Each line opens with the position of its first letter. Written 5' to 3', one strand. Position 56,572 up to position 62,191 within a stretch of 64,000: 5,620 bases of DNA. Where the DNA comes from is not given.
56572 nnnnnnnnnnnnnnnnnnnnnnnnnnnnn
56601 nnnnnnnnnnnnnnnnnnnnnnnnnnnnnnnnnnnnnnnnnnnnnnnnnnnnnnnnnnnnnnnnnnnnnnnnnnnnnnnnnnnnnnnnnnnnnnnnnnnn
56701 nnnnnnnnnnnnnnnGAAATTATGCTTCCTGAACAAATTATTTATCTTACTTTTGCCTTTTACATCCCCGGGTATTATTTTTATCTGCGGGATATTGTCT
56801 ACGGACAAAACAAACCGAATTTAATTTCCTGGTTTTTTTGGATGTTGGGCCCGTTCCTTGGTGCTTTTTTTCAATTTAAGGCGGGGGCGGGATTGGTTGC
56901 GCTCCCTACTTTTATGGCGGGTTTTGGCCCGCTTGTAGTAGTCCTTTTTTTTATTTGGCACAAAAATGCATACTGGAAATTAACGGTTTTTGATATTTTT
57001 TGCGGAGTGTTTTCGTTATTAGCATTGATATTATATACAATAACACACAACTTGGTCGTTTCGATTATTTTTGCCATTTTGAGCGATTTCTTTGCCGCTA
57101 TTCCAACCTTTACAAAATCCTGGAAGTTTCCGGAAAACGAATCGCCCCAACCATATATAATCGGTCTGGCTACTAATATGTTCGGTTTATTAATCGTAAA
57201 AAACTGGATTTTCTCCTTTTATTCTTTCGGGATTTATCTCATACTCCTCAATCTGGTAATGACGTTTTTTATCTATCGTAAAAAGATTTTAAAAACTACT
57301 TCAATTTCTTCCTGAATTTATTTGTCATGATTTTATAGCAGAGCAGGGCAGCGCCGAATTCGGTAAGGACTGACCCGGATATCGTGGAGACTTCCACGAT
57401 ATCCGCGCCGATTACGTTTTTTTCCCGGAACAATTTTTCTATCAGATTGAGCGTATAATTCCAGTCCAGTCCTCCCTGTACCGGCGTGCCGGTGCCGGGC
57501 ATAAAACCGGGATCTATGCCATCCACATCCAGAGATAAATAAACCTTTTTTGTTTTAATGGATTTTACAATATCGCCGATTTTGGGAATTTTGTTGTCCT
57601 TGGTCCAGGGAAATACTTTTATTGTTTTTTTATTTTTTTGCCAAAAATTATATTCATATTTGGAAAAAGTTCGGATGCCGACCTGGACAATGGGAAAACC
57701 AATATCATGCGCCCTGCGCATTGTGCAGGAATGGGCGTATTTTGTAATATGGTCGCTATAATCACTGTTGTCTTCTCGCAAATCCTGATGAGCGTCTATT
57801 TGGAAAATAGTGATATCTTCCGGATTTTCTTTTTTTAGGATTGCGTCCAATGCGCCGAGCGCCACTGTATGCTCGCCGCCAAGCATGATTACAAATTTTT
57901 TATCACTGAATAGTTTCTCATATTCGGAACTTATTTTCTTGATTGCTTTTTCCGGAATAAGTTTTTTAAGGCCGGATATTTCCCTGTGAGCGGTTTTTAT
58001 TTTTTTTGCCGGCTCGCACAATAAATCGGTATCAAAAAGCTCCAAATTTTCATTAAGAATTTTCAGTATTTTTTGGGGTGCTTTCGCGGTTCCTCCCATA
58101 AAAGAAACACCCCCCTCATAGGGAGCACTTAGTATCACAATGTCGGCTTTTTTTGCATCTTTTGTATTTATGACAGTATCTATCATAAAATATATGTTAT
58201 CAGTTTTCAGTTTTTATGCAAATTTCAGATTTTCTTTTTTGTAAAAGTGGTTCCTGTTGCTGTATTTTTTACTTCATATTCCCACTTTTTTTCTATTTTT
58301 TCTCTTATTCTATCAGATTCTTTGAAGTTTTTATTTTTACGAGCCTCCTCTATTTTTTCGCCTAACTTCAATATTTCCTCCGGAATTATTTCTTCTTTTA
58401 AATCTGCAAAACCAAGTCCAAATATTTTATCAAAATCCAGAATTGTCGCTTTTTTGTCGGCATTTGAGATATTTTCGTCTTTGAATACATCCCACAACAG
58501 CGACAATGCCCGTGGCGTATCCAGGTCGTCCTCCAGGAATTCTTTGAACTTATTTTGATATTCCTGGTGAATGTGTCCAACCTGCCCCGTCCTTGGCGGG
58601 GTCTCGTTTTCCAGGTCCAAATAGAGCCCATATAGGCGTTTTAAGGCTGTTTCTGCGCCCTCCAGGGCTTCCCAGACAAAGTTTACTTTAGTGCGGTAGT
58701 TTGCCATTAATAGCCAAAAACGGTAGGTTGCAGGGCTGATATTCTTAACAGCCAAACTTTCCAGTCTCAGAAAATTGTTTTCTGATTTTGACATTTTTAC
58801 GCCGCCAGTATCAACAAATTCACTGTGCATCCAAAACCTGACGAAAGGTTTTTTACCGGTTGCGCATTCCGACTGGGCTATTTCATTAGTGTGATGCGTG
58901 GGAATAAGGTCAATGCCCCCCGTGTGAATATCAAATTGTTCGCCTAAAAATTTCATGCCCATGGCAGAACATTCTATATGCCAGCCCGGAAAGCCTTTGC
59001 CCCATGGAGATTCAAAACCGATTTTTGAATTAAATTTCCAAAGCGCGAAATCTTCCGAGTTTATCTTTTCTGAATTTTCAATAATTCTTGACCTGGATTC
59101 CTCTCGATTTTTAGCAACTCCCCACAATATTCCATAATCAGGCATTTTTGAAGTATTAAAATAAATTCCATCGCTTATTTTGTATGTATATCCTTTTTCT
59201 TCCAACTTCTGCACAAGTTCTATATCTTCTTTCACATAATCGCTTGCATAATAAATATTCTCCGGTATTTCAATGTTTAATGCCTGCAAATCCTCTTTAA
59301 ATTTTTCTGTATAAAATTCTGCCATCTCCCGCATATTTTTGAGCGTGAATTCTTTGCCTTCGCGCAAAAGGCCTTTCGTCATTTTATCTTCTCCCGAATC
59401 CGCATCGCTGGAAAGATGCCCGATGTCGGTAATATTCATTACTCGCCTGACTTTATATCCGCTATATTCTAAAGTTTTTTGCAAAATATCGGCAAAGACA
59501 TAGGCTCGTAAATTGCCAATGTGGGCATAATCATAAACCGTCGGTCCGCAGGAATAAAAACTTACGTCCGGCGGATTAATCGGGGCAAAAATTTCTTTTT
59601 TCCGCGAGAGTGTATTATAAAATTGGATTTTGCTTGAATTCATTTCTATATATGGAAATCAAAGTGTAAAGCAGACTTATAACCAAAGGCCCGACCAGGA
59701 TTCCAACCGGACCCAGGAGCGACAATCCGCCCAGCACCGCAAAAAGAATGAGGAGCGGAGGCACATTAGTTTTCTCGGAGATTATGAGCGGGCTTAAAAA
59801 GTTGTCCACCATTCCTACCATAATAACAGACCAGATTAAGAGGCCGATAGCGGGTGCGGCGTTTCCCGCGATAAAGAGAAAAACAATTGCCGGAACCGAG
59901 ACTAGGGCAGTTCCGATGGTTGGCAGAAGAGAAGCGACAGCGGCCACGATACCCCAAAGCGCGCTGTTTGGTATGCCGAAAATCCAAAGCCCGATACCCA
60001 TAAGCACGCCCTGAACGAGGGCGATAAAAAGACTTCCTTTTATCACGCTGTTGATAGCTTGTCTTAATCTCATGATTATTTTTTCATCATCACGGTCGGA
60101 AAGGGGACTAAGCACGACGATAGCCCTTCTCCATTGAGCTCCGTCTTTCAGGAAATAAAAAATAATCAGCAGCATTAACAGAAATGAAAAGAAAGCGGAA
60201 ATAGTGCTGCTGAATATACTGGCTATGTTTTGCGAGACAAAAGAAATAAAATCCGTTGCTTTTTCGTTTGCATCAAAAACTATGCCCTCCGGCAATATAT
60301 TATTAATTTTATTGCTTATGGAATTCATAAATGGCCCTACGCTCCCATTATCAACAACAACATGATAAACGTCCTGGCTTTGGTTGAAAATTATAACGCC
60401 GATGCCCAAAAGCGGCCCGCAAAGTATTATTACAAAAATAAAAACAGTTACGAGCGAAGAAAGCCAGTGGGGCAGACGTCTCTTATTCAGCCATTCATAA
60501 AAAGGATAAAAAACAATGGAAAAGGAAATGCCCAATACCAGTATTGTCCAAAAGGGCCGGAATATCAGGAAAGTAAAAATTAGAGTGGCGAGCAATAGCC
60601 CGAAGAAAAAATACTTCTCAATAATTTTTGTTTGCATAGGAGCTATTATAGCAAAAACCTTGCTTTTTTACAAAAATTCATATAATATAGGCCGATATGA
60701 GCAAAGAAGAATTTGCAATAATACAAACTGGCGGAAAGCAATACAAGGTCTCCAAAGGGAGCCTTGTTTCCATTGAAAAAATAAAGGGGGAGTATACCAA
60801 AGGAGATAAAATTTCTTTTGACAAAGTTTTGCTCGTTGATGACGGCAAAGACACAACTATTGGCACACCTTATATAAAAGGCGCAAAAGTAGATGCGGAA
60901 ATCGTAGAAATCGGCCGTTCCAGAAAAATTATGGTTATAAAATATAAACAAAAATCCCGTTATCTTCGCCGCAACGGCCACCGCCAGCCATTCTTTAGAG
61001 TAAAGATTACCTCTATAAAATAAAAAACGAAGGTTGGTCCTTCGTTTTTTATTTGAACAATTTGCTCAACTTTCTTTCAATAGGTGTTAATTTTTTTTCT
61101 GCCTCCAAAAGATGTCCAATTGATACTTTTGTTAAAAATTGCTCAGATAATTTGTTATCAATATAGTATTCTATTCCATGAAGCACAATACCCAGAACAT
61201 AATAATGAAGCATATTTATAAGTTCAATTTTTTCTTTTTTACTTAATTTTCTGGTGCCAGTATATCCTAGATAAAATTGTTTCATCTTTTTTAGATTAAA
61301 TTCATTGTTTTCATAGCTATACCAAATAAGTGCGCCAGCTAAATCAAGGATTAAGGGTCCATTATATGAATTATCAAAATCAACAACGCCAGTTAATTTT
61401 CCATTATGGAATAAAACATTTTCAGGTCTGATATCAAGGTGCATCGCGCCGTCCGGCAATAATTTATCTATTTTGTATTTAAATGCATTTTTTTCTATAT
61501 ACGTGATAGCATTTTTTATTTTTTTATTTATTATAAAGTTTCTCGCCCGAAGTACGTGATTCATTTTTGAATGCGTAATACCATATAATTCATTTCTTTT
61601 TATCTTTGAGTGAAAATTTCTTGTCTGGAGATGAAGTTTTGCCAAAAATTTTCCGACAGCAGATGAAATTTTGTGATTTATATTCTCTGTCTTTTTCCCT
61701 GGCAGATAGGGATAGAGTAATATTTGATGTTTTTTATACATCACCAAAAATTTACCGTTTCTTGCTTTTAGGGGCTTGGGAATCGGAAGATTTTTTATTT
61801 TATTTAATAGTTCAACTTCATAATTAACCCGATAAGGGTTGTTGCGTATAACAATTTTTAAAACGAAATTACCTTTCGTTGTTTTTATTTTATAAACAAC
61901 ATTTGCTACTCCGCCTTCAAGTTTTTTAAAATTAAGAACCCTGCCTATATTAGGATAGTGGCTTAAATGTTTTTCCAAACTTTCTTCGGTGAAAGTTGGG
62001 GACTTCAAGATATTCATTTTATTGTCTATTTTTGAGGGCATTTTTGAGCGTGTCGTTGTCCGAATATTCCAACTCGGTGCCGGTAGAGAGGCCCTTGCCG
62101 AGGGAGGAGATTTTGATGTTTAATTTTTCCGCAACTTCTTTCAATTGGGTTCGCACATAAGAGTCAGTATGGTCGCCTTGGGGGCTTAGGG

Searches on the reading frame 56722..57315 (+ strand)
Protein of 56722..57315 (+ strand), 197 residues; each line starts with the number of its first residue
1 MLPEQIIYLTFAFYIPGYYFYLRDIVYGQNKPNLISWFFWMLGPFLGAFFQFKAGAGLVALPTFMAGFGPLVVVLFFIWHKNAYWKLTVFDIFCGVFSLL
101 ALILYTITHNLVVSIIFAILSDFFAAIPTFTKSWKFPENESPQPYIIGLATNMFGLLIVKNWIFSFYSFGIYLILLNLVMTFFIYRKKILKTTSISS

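Call 19: search_protein_families(library=pfam, max_evalue=0.001, proteins=[window:56722-57315:+])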
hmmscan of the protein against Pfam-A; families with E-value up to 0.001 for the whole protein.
window:56722-57315:+ (197 aa): 0 families

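Call 80: search_protein_families(library=pfam, max_evalue=5, proteins=[window:56722-57315:+])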
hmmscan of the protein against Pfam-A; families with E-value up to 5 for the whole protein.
window:56722-57315:+ (197 aa): 1 family
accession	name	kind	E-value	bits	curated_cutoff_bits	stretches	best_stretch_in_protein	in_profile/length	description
PF16080.10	Phage_holin_2_3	-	0.023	15.1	28.8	1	140-187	4-48/56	Bacteriophage holin family HP1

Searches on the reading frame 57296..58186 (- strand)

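Call 19: search_protein_families(library=pfam, max_evalue=0.001, proteins=[window:57296-58186:-])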
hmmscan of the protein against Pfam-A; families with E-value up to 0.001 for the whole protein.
window:57296-58186:- (296 aa): 1 family
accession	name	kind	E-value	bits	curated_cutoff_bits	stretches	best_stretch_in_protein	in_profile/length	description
PF00491.26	Arginase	-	3.3e-53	181.4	22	1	14-286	1-277/280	Arginase family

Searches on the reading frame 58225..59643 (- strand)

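Call 19: search_protein_families(library=pfam, max_evalue=0.001, proteins=[window:58225-59643:-])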
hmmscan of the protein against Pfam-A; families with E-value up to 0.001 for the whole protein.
window:58225-59643:- (472 aa): 3 families
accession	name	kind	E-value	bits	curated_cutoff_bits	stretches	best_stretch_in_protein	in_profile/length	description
PF01406.26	tRNA-synt_1e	-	7.2e-88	295.3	27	1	19-330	2-299/301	tRNA synthetases class I (C) catalytic domain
PF00133.28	tRNA-synt_1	-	1.6e-09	37.4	22.7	1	237-322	329-413/414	tRNA synthetases class I (I, L, M and V)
PF09334.17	tRNA-synt_1g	-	4.2e-07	29.5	20.1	0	272-326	316-370/391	tRNA synthetases class I (M)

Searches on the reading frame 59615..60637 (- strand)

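Call 19: search_protein_families(library=pfam, max_evalue=0.001, proteins=[window:59615-60637:-])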
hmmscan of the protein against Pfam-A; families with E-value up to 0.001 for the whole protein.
window:59615-60637:- (340 aa): 1 family
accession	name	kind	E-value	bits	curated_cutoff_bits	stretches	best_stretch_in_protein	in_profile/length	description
PF01594.21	AI-2E_transport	-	9.8e-53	179.9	34.3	1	13-330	4-326/327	AI-2E family transporter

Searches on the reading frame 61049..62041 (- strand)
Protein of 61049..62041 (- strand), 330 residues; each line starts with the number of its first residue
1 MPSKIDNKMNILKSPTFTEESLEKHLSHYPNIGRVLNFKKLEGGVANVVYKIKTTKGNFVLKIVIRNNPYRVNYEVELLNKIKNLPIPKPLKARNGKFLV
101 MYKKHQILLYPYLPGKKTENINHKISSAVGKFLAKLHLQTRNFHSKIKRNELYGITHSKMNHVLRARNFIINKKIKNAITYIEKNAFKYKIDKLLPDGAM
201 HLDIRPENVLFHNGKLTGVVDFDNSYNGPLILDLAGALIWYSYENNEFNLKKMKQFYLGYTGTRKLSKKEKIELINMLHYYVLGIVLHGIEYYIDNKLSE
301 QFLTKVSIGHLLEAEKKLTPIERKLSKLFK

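Call 19: search_protein_families(library=pfam, max_evalue=0.001, proteins=[window:61049-62041:-])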
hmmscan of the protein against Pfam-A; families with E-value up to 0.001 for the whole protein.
window:61049-62041:- (330 aa): 2 families
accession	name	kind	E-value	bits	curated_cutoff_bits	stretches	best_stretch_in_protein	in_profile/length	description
PF01636.29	APH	-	1.6e-22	80.9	23.2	1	38-249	2-222/239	Phosphotransferase enzyme family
PF03881.20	Fructosamin_kin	-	3.7e-05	23.5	22.4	1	34-264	18-245/288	Fructosamine kinase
